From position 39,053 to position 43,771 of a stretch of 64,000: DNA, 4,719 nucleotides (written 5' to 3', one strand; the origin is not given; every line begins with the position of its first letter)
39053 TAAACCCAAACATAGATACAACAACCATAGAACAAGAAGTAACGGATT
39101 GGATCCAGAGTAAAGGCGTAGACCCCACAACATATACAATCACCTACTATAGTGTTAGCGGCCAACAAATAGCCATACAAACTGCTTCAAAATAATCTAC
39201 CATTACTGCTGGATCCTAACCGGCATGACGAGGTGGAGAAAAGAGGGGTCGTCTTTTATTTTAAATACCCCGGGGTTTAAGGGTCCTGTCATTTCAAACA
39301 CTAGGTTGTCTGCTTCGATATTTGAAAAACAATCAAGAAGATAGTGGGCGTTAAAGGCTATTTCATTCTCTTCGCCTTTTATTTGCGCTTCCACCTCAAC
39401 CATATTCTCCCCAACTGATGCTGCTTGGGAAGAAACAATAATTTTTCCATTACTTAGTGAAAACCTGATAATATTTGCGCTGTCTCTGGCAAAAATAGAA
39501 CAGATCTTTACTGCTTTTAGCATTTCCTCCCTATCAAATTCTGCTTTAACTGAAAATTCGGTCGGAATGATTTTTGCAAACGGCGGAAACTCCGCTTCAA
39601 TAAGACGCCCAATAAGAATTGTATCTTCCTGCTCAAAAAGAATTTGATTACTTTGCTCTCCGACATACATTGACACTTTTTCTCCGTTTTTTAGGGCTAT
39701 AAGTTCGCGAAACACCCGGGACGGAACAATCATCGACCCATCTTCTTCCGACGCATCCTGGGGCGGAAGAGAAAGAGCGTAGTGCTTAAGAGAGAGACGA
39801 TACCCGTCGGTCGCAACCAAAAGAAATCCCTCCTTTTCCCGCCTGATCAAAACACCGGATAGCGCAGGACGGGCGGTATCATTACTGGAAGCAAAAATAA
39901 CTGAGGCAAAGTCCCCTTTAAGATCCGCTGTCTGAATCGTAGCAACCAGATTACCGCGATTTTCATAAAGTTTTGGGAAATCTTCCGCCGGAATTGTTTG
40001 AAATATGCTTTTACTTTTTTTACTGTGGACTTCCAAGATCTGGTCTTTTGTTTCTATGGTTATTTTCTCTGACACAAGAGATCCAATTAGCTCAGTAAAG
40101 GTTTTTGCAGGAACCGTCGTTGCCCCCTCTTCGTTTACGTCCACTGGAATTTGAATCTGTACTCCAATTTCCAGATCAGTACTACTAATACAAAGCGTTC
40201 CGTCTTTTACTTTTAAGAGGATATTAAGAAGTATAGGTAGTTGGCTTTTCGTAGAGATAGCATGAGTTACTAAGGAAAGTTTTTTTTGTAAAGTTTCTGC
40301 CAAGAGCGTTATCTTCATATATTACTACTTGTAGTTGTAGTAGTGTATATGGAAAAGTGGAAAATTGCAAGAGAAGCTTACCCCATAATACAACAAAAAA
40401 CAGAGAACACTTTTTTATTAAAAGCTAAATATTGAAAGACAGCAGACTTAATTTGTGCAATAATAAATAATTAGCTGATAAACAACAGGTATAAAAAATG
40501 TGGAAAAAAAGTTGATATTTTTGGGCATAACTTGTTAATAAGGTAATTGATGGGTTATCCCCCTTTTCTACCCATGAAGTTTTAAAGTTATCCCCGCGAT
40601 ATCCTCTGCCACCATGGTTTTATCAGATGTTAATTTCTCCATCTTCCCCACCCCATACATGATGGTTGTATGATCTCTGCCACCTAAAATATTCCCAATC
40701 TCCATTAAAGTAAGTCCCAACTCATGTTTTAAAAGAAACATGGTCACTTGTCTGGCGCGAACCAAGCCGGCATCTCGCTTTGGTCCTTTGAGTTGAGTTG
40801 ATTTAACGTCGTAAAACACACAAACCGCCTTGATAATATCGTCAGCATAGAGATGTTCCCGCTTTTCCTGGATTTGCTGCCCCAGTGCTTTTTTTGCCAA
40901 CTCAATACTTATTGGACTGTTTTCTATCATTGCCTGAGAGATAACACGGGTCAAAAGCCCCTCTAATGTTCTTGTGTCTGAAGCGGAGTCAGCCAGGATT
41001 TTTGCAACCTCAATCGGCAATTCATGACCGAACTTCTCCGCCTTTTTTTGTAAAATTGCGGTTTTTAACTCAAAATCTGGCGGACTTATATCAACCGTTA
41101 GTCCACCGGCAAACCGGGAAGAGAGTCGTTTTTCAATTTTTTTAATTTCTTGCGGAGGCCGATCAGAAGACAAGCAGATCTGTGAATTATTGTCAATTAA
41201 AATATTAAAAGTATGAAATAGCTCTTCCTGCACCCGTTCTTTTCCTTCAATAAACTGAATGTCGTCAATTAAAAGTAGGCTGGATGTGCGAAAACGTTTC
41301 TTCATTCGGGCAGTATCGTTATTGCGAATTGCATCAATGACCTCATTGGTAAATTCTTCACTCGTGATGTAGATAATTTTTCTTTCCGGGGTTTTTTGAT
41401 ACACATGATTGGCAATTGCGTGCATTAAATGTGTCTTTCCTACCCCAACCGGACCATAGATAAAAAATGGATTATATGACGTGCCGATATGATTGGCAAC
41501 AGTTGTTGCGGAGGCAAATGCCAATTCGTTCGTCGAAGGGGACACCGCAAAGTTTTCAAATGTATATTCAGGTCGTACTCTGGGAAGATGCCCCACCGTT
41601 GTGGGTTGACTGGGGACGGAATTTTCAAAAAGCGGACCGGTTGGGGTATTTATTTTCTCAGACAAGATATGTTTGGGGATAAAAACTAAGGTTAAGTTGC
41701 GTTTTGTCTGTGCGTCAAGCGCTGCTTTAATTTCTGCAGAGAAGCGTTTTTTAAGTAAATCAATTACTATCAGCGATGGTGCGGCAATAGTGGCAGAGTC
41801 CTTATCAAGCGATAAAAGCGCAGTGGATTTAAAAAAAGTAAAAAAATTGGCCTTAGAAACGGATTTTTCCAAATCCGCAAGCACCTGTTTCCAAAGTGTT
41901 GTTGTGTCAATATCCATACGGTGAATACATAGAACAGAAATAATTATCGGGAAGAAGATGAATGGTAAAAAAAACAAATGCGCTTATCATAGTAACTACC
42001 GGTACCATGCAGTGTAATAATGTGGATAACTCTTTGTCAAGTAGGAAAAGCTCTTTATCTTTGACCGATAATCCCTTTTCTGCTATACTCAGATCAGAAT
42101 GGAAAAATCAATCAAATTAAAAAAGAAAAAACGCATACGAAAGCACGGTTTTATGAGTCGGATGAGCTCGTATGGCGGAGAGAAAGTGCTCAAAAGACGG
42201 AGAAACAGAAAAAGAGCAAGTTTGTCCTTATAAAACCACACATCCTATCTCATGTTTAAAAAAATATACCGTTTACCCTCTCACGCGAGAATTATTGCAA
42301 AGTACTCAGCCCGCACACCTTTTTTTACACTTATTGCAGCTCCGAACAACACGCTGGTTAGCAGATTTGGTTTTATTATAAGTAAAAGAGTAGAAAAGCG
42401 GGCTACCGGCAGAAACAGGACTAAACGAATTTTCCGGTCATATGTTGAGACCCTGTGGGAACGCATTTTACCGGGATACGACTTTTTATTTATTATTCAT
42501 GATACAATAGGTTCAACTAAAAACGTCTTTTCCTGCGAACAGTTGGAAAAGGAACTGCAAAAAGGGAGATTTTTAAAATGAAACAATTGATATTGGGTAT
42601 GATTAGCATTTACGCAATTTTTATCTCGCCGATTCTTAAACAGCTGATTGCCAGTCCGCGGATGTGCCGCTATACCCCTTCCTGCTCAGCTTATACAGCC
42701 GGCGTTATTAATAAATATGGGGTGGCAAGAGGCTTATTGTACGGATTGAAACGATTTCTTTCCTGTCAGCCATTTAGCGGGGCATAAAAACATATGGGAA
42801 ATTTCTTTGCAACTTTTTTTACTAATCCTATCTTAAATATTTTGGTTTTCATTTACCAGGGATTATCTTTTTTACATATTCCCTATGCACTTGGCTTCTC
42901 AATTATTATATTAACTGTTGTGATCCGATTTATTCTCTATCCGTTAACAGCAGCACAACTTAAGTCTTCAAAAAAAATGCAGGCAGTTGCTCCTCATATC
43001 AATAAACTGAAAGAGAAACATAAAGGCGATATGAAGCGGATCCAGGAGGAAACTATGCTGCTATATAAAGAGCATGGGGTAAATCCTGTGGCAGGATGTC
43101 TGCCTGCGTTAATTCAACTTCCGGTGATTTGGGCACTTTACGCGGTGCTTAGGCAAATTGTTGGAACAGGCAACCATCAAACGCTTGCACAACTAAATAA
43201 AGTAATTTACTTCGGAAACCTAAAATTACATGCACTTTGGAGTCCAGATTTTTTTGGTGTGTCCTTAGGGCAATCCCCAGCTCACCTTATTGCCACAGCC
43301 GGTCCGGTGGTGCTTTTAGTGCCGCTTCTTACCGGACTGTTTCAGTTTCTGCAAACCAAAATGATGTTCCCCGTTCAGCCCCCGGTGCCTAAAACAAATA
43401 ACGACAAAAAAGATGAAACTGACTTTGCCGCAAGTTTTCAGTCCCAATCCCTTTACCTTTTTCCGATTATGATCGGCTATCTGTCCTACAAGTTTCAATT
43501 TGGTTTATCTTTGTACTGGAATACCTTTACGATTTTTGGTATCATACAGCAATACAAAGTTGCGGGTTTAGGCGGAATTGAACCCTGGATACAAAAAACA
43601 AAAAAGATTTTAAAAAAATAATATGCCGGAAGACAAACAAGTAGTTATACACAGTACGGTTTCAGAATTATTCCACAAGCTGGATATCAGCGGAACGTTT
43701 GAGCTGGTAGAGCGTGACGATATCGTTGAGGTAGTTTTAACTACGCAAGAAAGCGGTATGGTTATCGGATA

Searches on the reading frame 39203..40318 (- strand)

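Call 29: search_protein_families(library=pfam, proteins=[window:39203-40318:-], max_evalue=0.0001)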
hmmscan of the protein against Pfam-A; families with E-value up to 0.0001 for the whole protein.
window:39203-40318:- (371 aa): 3 families
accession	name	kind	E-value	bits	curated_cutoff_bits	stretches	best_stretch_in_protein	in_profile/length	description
PF00712.24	DNA_pol3_beta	-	1.3e-31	109.7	24.4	2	1-117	1-119/120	DNA polymerase III beta subunit, N-terminal domain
PF02767.21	DNA_pol3_beta_2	-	2.6e-24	86.2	27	1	128-245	2-115/116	DNA polymerase III beta subunit, central domain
PF02768.20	DNA_pol3_beta_3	-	3.1e-23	82.3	27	1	249-368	2-121/121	DNA polymerase III beta subunit, C-terminal domain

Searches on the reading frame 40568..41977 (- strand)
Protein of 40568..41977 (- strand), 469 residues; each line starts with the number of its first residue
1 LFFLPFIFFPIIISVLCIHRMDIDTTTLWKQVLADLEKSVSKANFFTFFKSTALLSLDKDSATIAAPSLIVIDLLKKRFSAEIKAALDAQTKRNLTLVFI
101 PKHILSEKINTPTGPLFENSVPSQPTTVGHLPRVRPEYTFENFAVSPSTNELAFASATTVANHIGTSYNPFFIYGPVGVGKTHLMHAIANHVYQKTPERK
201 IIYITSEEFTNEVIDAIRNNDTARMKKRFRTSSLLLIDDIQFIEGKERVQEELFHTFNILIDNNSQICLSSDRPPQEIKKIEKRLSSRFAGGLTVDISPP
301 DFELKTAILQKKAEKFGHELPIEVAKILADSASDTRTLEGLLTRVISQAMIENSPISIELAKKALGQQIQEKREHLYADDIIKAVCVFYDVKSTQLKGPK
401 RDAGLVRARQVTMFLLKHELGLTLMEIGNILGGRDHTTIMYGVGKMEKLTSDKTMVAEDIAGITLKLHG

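Call 27: search_protein_families(library=pfam, proteins=[window:40568-41977:-], max_evalue=0.00001)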
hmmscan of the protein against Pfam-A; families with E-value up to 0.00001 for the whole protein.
window:40568-41977:- (469 aa): 7 families
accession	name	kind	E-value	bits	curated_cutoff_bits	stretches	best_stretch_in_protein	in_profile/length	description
PF00308.24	Bac_DnaA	-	4.3e-63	212.8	23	1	136-296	3-162/162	Bacterial DnaA ATPAse domain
PF08299.17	Bac_DnaA_C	-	3e-20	72.4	31.5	1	379-445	2-68/69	Bacterial dnaA protein helix-turn-helix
PF11638.13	DnaA_N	-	3.7e-10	39.8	24.6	1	27-87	2-63/65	DnaA N-terminal domain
PF00004.35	AAA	-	1.6e-08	35.5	21.2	1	173-273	3-110/131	ATPase family associated with various cellular activities (AAA)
PF13173.12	AAA_14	-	3.1e-08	34.1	27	1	169-289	3-115/129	AAA domain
PF01695.23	IstB_IS21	-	4.5e-07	30.1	24.1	1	162-274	87-195/238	IstB-like ATP binding protein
PF01637.24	ATPase_2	-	4.9e-06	27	33.2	0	167-260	19-105/225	ATPase domain predominantly from Archaea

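Call 75: list_cluster_members(proteins=[window:40568-41977:-, window:49233-50414:-, window:56557-57606:+, window:61376-63193:+, window:51956-54082:+, window:39203-40318:-, window:58405-59937:-, window:42794-43621:+, window:14676-15302:+, window:12389-13486:+])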
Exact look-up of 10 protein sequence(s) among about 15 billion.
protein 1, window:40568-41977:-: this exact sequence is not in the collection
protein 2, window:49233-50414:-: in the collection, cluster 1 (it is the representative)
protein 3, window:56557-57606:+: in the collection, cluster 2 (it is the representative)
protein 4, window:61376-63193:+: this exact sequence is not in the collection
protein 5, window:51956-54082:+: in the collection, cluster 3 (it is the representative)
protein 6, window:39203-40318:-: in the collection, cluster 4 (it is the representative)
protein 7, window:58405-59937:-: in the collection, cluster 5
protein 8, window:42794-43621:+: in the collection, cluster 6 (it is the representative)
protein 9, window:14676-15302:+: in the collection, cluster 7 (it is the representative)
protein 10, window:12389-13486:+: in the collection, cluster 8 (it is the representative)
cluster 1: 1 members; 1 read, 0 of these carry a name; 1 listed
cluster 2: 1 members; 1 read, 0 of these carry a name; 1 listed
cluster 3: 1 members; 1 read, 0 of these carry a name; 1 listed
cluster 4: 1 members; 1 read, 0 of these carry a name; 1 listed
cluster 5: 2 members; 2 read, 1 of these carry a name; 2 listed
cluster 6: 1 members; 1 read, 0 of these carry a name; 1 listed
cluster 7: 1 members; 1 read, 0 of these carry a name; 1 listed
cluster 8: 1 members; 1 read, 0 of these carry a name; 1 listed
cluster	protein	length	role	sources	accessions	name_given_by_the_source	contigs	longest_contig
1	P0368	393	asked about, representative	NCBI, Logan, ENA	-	-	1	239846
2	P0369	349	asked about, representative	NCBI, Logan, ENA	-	-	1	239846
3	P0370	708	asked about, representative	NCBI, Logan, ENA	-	-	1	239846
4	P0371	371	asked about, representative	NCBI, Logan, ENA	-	-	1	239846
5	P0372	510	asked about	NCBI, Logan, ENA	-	-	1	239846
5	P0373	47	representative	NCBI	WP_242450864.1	YjcZ family sporulation protein [Priestia endophytica]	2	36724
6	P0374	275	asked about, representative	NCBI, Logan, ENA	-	-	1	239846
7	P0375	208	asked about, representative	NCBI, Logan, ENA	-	-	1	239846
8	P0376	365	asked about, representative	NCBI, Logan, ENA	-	-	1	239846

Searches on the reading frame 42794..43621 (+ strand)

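Call 29: search_protein_families(library=pfam, proteins=[window:42794-43621:+], max_evalue=0.0001)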
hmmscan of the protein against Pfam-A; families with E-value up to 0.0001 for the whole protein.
window:42794-43621:+ (275 aa): 1 family
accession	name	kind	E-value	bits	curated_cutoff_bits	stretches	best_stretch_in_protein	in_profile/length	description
PF02096.25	60KD_IMP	-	1.7e-50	171.6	35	1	34-255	2-160/163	60Kd inner membrane protein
